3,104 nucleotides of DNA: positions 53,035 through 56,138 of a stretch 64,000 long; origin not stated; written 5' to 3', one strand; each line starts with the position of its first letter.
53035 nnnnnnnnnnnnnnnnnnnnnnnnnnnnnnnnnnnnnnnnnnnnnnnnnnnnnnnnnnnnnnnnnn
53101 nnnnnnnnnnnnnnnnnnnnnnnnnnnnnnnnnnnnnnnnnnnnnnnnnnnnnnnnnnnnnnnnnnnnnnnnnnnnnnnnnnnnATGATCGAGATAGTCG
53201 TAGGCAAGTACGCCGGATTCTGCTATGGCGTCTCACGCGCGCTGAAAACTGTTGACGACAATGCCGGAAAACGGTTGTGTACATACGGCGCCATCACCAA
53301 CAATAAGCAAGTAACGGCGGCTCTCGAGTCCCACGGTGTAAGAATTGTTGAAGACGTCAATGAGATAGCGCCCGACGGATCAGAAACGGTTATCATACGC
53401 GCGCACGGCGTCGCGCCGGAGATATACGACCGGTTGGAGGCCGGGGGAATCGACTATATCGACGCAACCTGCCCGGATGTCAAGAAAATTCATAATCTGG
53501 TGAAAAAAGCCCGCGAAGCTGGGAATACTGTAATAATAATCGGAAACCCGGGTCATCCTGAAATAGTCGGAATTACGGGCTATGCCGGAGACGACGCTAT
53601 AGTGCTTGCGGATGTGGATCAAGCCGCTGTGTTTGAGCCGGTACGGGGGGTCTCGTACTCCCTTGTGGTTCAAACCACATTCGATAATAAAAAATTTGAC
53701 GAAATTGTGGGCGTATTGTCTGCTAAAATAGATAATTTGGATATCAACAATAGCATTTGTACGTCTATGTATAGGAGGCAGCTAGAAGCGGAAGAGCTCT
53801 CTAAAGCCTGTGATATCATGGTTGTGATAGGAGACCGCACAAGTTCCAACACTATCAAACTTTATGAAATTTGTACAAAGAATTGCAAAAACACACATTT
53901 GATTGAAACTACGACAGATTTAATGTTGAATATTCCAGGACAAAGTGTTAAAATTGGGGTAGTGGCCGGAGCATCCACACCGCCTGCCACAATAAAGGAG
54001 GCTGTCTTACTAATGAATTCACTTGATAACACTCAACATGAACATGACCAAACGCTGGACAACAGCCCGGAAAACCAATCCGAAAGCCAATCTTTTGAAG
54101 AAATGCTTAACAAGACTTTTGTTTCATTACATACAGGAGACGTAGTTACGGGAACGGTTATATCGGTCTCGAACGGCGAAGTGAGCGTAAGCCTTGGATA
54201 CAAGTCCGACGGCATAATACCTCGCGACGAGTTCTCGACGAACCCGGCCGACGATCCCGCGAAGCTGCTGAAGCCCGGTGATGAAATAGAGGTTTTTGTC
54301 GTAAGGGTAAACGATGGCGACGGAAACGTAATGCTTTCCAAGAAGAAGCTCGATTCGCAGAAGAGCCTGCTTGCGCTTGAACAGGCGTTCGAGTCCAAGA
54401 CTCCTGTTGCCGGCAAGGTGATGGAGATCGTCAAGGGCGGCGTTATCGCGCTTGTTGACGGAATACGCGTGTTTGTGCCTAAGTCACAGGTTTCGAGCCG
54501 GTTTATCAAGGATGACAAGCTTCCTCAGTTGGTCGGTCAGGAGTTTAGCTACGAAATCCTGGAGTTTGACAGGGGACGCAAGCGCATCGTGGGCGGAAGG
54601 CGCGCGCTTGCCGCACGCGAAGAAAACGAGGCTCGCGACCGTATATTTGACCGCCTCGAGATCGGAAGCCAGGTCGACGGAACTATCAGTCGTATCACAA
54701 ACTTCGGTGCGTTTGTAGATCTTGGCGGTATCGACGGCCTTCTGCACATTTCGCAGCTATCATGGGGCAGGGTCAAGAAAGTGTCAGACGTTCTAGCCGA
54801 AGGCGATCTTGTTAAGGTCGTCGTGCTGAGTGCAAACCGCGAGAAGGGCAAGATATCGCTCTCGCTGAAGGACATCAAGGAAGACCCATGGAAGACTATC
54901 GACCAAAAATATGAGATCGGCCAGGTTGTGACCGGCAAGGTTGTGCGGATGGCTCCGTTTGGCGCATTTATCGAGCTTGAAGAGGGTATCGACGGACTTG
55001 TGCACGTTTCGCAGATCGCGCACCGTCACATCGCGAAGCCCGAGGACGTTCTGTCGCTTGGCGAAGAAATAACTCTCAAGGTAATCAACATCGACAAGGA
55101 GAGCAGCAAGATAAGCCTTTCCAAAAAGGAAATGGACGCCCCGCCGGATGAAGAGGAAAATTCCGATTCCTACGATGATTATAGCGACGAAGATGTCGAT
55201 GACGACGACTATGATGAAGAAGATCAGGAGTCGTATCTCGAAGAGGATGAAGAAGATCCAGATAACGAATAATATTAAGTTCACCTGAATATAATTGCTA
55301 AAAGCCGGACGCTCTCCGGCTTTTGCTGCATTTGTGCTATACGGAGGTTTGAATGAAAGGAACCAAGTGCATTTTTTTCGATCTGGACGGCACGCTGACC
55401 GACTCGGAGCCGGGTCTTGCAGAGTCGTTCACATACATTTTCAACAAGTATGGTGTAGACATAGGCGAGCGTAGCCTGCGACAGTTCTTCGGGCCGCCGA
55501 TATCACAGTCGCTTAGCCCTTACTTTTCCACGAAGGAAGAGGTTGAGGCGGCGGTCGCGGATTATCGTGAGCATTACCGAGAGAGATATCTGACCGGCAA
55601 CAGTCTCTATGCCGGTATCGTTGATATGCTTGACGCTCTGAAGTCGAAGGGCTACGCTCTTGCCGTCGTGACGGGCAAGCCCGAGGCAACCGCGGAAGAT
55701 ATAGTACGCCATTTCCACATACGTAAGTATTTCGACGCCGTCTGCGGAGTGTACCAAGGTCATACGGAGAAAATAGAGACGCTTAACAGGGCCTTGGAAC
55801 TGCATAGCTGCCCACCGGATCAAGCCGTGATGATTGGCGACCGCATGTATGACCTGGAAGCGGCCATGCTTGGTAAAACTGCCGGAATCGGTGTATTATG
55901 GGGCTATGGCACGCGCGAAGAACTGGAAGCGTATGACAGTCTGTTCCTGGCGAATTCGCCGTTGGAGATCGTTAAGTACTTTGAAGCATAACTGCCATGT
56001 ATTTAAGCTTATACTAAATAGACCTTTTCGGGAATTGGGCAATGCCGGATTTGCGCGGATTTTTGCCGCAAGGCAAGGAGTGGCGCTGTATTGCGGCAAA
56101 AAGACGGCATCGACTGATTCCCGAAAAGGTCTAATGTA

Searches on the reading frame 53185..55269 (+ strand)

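Call 24: search_protein_families(library=pfam, proteins=[window:53185-55269:+], max_evalue=0.0001)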
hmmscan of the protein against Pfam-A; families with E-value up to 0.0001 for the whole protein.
window:53185-55269:+ (695 aa): 5 families
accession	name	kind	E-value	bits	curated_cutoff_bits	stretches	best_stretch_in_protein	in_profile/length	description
PF02401.23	LYTB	-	1.2e-79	267.8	24.5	1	4-274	1-263/267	LytB protein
PF00575.29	S1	-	3.6e-66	219.9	22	4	575-648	1-74/74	S1 RNA binding domain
PF23459.1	S1_RRP5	-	1.3e-11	45.4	27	0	578-646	3-71/72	RRP5 S1 domain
PF13509.12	S1_2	-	3.2e-09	37.2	21.8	0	493-526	1-35/61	S1 domain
PF21710.3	Spt6_S1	-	2.6e-08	34.5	27.5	0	577-650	15-89/91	Spt6, S1/OB domain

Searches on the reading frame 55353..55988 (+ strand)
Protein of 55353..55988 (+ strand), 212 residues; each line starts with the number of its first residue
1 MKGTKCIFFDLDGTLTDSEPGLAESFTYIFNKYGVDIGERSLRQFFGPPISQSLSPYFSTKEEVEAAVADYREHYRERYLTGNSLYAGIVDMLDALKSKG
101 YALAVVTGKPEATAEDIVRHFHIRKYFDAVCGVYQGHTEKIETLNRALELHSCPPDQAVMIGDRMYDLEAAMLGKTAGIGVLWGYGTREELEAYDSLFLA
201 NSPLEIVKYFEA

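Call 24: search_protein_families(library=pfam, proteins=[window:55353-55988:+], max_evalue=0.0001)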
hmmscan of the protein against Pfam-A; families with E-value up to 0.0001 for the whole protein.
window:55353-55988:+ (212 aa): 5 families
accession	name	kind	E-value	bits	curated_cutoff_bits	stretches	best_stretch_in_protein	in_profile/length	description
PF13419.12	HAD_2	-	2e-34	119.7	23.8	1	7-179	1-173/178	Haloacid dehalogenase-like hydrolase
PF00702.32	Hydrolase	-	4.7e-24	86.3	26.4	1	5-171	2-187/191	haloacid dehalogenase-like hydrolase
PF12710.13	HAD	-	2.8e-13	51.2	27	1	7-171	1-188/189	haloacid dehalogenase-like hydrolase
PF08282.18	Hydrolase_3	-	3.4e-08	33.9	20.9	0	130-189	178-234/255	haloacid dehalogenase-like hydrolase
PF13242.12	Hydrolase_like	-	9.2e-08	32.3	22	1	143-194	9-61/75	HAD-hyrolase-like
